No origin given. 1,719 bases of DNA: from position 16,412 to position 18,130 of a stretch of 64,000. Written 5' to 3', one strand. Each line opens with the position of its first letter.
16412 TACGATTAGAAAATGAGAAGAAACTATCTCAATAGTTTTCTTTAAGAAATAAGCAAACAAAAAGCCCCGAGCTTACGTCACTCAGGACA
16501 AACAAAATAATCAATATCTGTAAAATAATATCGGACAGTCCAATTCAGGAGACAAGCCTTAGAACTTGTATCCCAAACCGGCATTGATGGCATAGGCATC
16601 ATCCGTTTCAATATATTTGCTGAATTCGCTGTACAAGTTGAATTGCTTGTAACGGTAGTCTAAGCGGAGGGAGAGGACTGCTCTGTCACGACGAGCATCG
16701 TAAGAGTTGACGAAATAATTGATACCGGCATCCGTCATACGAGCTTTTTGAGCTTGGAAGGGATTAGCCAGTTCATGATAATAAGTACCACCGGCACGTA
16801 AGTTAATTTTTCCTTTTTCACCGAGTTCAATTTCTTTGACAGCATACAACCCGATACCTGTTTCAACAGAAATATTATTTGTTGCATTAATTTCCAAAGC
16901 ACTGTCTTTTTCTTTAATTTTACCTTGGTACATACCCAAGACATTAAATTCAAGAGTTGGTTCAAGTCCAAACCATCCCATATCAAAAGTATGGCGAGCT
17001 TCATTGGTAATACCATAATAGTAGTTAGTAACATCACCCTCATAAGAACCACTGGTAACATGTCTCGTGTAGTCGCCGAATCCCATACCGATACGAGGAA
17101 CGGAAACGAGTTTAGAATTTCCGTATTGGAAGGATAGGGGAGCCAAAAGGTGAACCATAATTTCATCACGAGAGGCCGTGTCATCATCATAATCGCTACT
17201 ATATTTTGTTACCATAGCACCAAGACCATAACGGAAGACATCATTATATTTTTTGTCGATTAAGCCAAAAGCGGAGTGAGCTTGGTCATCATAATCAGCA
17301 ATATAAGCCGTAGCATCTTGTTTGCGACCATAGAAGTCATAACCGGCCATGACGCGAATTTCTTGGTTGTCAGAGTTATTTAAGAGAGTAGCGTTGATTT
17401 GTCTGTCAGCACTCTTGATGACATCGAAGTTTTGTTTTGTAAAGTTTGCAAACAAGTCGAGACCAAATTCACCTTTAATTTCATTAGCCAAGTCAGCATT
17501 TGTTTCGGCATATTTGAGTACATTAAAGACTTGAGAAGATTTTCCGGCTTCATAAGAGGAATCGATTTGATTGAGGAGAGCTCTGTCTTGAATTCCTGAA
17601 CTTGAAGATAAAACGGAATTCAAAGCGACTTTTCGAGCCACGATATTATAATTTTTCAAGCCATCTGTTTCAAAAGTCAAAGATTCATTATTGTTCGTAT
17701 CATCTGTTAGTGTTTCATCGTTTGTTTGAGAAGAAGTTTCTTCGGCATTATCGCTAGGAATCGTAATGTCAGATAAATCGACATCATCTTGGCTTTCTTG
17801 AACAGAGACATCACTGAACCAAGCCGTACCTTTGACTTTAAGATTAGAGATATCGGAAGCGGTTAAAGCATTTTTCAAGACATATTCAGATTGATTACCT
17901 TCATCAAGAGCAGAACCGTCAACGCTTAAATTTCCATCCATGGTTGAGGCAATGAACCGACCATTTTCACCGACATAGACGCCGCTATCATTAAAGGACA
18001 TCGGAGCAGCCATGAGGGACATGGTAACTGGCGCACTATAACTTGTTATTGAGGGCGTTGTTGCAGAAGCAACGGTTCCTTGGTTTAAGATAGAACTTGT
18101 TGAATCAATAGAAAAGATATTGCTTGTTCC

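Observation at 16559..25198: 2,879-aa autotransporter with an atypical N-terminal architecture (signal peptide – ankyrin-like module – hydrophobic helix – Gly7 run)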

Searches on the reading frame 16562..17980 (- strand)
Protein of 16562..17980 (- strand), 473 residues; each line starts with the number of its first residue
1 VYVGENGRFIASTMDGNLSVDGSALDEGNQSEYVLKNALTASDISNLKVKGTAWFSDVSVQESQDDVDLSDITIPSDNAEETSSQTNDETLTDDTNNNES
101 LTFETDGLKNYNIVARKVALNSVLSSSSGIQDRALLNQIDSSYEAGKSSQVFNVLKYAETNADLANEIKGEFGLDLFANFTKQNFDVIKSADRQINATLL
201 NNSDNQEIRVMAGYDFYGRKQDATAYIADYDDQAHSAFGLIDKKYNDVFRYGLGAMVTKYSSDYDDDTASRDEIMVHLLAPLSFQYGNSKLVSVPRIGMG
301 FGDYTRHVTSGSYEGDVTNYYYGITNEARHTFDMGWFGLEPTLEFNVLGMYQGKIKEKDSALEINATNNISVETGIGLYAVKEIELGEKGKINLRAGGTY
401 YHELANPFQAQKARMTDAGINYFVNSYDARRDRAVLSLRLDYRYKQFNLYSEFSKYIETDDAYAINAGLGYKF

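Call 10: search_protein_families(library=pfam, proteins=[window:16562-17980:-], max_evalue=10)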
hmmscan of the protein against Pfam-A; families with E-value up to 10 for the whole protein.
window:16562-17980:- (473 aa): 0 families

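Call 11: search_solved_structures(query=window:16562-17980:-, max_evalue=10)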
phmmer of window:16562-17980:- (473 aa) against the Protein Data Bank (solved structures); distinct sequences matched with E-value up to 10: 1.
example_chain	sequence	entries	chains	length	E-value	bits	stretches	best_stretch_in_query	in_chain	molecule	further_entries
8dgf_A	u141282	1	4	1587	0.18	13.8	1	110-196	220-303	ATP-binding protein Avs4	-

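Call 17: find_homologous_proteins(query=window:16562-17980:-, max_evalue=0.001)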
Query window:16562-17980:- (473 aa): 13 proteins with E <= 0.001 among 7102 candidates.
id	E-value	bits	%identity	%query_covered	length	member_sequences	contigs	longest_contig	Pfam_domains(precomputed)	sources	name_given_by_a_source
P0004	2.8e-140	486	47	100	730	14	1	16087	PF27417.1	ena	-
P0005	1.5e-102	362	41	96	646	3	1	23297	PF27417.1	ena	-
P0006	2.6e-102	361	41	96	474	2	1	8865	PF03797.26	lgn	-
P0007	4.7e-102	360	41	96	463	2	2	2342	PF03797.26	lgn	-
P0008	4.9e-102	360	41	96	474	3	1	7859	PF03797.26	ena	-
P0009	1.7e-101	358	42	95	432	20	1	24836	PF03797.26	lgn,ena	-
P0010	3.2e-101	357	41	96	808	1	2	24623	PF27417.1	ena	-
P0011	6.6e-101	356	41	96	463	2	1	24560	PF03797.26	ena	-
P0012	1.8e-100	355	41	96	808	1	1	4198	PF27417.1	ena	-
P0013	3.5e-96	341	51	64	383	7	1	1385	PF03797.26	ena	-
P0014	5.2e-96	340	51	64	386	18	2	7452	PF03797.26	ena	-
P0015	1.1e-95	339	51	64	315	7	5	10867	PF03797.26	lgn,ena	-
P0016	6.0e-79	284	41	79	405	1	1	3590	PF03797.26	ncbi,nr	ncbi:autotransporter outer membrane beta-barrel domain-containing protein, partial [Candidatus Sacch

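Call 19: search_protein_families(library=pfam, alignment_id=A1, max_evalue=1)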
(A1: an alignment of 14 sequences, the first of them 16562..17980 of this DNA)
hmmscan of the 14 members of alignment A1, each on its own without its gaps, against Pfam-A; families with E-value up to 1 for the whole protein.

A. member 1, window:16562-17980:- (473 aa): 0 families

B. families by the number of members that match (of 14 scanned): 5 families
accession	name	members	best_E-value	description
PF03797.25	Autotransporter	9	2.2e-19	Autotransporter beta-domain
PF04935.17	SURF6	9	0.13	Surfeit locus protein 6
PF25783.1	BigA_beta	1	0.18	BigA beta sandwich domain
PF02491.25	SHS2_FTSA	1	0.25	SHS2 domain inserted in FTSA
PF08475.15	Baculo_VP91_N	1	0.28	Viral capsid protein 91 N-terminal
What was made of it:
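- Homologs hit PF03797 (call 19).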

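Call 20: search_solved_structures(query=A1, max_evalue=10, show_alignments=1)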
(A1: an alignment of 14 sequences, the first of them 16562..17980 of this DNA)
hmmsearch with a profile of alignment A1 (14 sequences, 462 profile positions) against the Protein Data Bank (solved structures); distinct sequences matched with E-value up to 10: 2.
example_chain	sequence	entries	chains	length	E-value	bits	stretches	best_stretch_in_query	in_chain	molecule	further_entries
4dwz_A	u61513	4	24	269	2.3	10.2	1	421-446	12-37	Hypothetical protein TON_0340 | Uncharacterized protein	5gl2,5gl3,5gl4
4fc5_A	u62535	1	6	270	2.3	10.2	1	421-446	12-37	Putative uncharacterized protein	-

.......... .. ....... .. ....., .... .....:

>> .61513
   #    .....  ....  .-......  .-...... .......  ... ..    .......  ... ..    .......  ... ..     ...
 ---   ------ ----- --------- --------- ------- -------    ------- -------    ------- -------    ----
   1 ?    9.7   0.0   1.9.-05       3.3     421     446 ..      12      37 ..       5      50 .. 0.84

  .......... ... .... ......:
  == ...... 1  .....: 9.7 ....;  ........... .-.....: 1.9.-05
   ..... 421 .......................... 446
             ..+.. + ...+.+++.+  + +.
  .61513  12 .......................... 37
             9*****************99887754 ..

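Call 46: predict_structure(alignment_id=A1)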
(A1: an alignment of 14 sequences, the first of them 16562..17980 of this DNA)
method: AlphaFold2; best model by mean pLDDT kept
length: 473 residues; sequences in the alignment: 14
mean_pLDDT: 58.6   pTM: 0.53
mean pLDDT of the five models: 58.6, 57.6, 56.9, 56.7, 54.4
residues with pLDDT >= 90: 25; 70-90: 163; 50-70: 80; < 50: 205
segments of 3 or more residues with pLDDT < 50: 1-60, 67-180, 225-227, 406-429
pLDDT, mean of each block of 10 residues (from residue 1): 28 29 28 37 42 40 50 35 29 29 39 40 41 38 36 34 39 40 55 56 67 83 56 84 80 84 73 82 84 79 73 72 79 89 77 61 57 80 88 90 53 32 36 82 89 77 79 77
secondary structure, 60 per line:
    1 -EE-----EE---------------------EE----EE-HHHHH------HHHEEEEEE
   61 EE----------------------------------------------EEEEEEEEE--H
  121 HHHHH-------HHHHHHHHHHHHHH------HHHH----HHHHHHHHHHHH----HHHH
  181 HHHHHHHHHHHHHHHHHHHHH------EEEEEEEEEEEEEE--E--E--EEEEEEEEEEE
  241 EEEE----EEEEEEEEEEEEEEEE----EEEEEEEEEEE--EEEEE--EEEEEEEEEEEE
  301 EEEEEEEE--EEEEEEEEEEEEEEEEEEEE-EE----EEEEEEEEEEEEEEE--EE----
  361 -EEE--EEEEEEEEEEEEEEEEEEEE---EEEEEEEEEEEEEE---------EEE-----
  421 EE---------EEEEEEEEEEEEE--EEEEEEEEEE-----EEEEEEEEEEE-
elements in order: H41-45 E55-62 E109-117 H120-125 H133-146 H153-156 H161-172 H177-201 E208-221 E230-244 E249-264 E269-279 E282-286 E289-308 E311-330 E338-352 E362-364 E367-386 E390-403 E413-415 E432-444 E447-456 E462-472
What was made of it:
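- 17378..17452 (-): Alpha-helical linker preceding the barrel, aa 2576-2600. AF2 helix at residues 177-201 of the C-terminal 473-aa model (call 46).
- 16562..17359 (-): 12-stranded autotransporter beta-barrel, aa 2607-2872, ending ...GLGYKF. AF2 strands with pLDDT about 70-90 (call 46).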

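Call 51: fold_search(model_id=the predicted structure, library=pdb)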
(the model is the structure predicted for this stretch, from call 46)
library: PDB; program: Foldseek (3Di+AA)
matches with E <= 10: 883; with E <= 0.001: 195
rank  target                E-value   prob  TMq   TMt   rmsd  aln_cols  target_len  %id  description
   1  1uyn                  2.4e-12  1.00  0.46  0.76   7.5       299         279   15  Translocator domain of autotransporter NalP from Neisseria meningitidis (released 2004-03-18)
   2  9oqa                  2.7e-12  1.00  0.46  0.36   7.0       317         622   15  Cryo-EM structure of AaaA, a Pseudomonas Aeruginosa autotransporter (released 2025-08-13)
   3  3kvn_X                8.0e-12  1.00  0.49  0.37   6.8       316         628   14  Crystal structure of the full-length autotransporter EstA from Pseudomonas aeruginosa (released 2010-01-26)
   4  3kvn_A                1.3e-11  1.00  0.47  0.36   6.9       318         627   14  Crystal structure of the full-length autotransporter EstA from Pseudomonas aeruginosa (released 2010-01-26)
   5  3aeh_A                1.1e-10  1.00  0.41  0.66   9.4       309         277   14  Integral membrane domain of autotransporter Hbp (released 2010-07-07)
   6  1uyo                  1.3e-10  1.00  0.44  0.71   9.3       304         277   16  Translocator domain of autotransporter NalP from Neisseria meningitidis (released 2004-03-19)
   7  3slt                  1.6e-10  1.00  0.45  0.66   9.6       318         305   17  Pre-cleavage Structure of the Autotransporter EspP - N1023S Mutant (released 2011-11-16)
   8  3slj                  3.7e-10  1.00  0.45  0.67  11.4       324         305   17  Pre-cleavage Structure of the Autotransporter EspP - N1023A mutant (released 2011-11-16)
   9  2qom_A                6.5e-10  1.00  0.43  0.73   5.2       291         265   16  The crystal structure of the E.coli EspP autotransporter Beta-domain. (released 2007-11-13)
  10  3slo                  7.2e-10  1.00  0.45  0.66  10.3       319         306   18  Pre-cleavage Structure of the Autotransporter EspP - N1023D mutant (released 2011-11-16)
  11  3qq2_A                1.5e-09  1.00  0.42  0.75   4.4       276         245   16  Crystal Structure of the Beta Domain of the Bordetella Autotransporter Brka (released 2011-04-13)
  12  8bo2_P                1.7e-09  1.00  0.41  0.59   8.2       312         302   17  BAM-EspP complex structure with BamA-S425C/EspP-S1299C mutations in nanodisc (released 2023-04-26)
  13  3qq2_C                5.2e-09  1.00  0.42  0.74   5.1       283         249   16  Crystal Structure of the Beta Domain of the Bordetella Autotransporter Brka (released 2011-04-13)
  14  3qq2_B                6.3e-09  1.00  0.43  0.78   5.0       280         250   16  Crystal Structure of the Beta Domain of the Bordetella Autotransporter Brka (released 2011-04-13)
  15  2qom_B                1.8e-08  1.00  0.41  0.69   5.5       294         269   16  The crystal structure of the E.coli EspP autotransporter Beta-domain. (released 2007-11-13)
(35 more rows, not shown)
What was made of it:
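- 16562..17359 (-): Foldseek top 18 hits are type Va translocators: NalP 1uyn E 2.4e-12, EstA, Hbp, EspP, BrkA, AIDA-I (call 51).
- On Type Va (classical monomeric) autotransporter: The Foldseek top 18 hits are NalP, AaaA, EstA, Hbp, EspP, BrkA and AIDA-I translocators, E 2e-12 to 2e-7, TM-score (normalised to target) up to 0.78 (calls 46, 51).
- Its best 18 PDB matches are all type Va translocators (calls 46, 51).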
